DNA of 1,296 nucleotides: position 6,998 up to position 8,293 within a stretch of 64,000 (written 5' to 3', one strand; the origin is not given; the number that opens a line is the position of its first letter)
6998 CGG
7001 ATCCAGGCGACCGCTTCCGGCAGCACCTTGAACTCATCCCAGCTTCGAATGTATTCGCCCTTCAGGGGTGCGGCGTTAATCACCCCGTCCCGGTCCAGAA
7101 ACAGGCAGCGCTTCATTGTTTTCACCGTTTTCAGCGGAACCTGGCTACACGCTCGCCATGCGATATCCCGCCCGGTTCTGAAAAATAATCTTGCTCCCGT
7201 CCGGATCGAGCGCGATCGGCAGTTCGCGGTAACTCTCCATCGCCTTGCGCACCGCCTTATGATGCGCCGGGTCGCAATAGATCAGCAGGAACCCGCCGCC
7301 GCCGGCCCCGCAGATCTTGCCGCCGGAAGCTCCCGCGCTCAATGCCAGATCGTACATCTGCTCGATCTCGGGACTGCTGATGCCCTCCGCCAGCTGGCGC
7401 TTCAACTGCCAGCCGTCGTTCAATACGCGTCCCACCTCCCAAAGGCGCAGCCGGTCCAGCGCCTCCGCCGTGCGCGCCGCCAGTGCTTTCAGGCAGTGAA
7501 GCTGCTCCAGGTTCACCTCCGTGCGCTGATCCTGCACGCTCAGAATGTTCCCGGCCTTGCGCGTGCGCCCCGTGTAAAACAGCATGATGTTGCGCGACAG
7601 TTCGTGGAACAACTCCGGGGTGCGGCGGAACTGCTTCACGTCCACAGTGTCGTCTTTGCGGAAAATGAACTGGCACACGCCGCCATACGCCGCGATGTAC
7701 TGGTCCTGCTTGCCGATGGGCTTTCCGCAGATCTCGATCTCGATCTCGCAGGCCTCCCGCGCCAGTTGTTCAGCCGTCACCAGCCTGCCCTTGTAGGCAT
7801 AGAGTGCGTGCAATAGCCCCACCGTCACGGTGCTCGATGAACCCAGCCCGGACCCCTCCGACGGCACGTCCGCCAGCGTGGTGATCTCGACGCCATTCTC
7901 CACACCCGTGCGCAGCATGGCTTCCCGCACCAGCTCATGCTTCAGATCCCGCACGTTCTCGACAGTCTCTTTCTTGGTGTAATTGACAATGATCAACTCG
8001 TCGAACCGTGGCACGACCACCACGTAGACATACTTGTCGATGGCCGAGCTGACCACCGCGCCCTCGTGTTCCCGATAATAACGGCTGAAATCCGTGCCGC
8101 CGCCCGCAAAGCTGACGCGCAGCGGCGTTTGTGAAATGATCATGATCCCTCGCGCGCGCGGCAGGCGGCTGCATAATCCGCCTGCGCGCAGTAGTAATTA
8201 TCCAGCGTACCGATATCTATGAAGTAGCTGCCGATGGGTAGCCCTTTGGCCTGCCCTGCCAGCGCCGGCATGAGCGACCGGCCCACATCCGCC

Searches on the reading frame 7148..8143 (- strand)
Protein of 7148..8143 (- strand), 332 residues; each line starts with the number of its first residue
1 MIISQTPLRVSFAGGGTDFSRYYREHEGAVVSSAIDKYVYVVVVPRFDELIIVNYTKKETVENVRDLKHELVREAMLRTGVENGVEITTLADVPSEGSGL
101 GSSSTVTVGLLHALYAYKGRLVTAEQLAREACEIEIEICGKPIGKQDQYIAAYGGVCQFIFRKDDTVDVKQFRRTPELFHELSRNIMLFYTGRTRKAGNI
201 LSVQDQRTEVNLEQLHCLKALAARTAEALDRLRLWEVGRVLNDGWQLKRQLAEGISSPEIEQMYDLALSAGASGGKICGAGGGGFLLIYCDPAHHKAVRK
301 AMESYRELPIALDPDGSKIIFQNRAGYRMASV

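Call 45: search_protein_families(library=pfam, proteins=[window:7148-8143:-], max_evalue=0.00001)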
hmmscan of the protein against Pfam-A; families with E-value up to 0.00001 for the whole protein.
window:7148-8143:- (332 aa): 2 families
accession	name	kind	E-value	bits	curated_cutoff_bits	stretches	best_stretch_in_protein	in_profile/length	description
PF00288.32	GHMP_kinases_N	-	3.3e-15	56.5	22.3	1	78-155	13-87/87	GHMP kinases N terminal domain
PF08544.19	GHMP_kinases_C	-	2.2e-11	44.4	21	1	226-304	2-81/85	GHMP kinases C terminal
